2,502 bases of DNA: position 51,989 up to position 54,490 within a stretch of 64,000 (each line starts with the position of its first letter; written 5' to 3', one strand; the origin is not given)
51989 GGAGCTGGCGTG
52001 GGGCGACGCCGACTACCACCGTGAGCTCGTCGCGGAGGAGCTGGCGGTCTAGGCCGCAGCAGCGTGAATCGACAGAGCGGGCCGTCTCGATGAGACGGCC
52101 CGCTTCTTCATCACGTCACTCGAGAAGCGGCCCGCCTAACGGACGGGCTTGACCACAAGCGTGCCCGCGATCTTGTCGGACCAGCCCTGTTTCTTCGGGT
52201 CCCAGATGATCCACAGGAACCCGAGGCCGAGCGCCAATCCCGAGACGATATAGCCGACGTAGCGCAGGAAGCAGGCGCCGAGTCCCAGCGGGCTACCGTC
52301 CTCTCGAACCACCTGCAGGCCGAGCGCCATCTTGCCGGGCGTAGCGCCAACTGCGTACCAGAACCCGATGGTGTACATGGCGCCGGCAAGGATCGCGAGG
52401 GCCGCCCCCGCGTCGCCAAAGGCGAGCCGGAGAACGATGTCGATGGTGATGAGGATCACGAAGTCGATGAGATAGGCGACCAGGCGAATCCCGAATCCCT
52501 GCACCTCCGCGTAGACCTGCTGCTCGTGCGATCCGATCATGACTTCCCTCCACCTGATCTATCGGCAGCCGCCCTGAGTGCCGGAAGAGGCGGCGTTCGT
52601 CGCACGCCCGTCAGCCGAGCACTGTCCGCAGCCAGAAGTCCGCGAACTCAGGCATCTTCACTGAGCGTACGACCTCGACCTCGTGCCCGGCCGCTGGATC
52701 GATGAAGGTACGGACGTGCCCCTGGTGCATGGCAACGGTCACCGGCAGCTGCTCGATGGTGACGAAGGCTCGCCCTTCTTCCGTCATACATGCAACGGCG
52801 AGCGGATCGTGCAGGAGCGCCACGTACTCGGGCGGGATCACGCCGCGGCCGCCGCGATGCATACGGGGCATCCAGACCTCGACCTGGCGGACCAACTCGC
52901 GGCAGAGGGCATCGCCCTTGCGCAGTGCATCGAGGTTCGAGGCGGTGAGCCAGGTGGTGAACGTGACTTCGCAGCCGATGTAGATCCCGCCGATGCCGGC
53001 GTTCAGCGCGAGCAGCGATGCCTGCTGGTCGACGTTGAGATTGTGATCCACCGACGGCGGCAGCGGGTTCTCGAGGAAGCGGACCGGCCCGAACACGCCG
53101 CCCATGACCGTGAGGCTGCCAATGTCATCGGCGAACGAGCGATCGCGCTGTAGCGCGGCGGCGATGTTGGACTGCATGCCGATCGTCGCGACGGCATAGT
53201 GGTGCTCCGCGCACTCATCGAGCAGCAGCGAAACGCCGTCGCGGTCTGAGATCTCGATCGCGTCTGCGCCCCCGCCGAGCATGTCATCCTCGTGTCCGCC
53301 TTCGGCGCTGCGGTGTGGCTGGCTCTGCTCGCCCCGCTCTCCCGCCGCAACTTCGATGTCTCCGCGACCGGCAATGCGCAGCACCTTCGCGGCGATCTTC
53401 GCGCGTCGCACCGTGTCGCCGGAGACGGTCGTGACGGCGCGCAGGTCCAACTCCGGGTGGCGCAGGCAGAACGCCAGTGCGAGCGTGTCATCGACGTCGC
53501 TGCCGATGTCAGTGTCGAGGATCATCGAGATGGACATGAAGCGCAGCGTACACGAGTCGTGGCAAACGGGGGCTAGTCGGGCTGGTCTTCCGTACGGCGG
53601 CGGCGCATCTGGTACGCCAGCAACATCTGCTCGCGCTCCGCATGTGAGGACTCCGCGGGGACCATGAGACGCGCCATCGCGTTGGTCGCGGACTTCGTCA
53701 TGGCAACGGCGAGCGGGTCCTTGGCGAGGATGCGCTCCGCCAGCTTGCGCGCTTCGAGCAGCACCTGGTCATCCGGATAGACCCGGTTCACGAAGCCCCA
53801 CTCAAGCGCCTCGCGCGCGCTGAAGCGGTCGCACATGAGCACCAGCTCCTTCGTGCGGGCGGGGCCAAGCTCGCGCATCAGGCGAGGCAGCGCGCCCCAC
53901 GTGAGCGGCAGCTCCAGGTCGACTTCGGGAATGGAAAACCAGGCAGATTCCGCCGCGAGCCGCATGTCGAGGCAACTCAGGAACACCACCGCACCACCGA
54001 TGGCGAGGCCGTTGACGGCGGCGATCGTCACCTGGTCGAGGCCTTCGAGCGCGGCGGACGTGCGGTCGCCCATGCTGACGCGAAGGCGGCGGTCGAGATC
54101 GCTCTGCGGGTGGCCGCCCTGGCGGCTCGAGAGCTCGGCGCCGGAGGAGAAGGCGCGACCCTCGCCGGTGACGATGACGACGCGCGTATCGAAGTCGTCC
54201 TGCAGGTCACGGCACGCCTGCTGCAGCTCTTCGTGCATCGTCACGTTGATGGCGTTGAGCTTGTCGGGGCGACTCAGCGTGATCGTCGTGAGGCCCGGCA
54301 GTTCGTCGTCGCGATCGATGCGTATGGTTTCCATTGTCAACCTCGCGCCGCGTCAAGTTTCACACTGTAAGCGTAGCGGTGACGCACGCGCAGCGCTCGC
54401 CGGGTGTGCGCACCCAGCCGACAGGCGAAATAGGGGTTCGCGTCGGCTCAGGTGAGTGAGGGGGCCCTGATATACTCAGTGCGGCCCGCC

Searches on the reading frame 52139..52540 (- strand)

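Call 12: search_protein_families(library=pfam, proteins=[window:52139-52540:-])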
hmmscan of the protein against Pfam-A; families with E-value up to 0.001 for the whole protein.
window:52139-52540:- (134 aa): 1 family
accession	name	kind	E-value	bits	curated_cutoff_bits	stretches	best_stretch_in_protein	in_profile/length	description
PF06271.18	RDD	-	1.2e-23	84.4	24.1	1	15-126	3-137/137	RDD family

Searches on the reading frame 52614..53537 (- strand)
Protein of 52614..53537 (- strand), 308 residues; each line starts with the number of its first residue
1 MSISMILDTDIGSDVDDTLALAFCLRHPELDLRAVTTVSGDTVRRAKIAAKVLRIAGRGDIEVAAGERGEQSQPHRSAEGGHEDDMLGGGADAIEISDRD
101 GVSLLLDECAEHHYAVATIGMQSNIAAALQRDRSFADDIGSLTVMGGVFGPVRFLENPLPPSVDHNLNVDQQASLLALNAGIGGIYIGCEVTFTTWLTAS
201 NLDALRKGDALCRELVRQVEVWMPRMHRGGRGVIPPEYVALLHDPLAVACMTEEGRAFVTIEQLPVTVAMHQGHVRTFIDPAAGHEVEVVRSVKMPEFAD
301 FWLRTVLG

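Call 12: search_protein_families(library=pfam, proteins=[window:52614-53537:-])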
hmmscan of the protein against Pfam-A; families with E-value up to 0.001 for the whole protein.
window:52614-53537:- (308 aa): 1 family
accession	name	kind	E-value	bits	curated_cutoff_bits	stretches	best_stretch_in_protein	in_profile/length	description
PF01156.24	IU_nuc_hydro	-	5.2e-36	125.2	34.2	1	5-299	1-296/297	Inosine-uridine preferring nucleoside hydrolase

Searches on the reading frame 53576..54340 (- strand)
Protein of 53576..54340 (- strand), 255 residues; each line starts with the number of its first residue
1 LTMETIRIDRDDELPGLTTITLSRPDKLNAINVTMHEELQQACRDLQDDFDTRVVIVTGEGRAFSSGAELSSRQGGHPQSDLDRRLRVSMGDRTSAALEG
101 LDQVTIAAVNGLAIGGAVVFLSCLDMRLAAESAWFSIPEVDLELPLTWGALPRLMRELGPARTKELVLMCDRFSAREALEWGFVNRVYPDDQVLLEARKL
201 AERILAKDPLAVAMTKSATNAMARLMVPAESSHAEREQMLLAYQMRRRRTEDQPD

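Call 12: search_protein_families(library=pfam, proteins=[window:53576-54340:-])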
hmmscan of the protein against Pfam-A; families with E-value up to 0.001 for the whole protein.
window:53576-54340:- (255 aa): 2 families
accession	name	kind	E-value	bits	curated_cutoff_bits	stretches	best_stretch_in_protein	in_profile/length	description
PF00378.25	ECH_1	-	2.3e-47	161.9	27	1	16-237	5-222/251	Enoyl-CoA hydratase/isomerase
PF16113.10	ECH_2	-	7.8e-19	68.8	27.2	1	18-222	2-202/335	Enoyl-CoA hydratase/isomerase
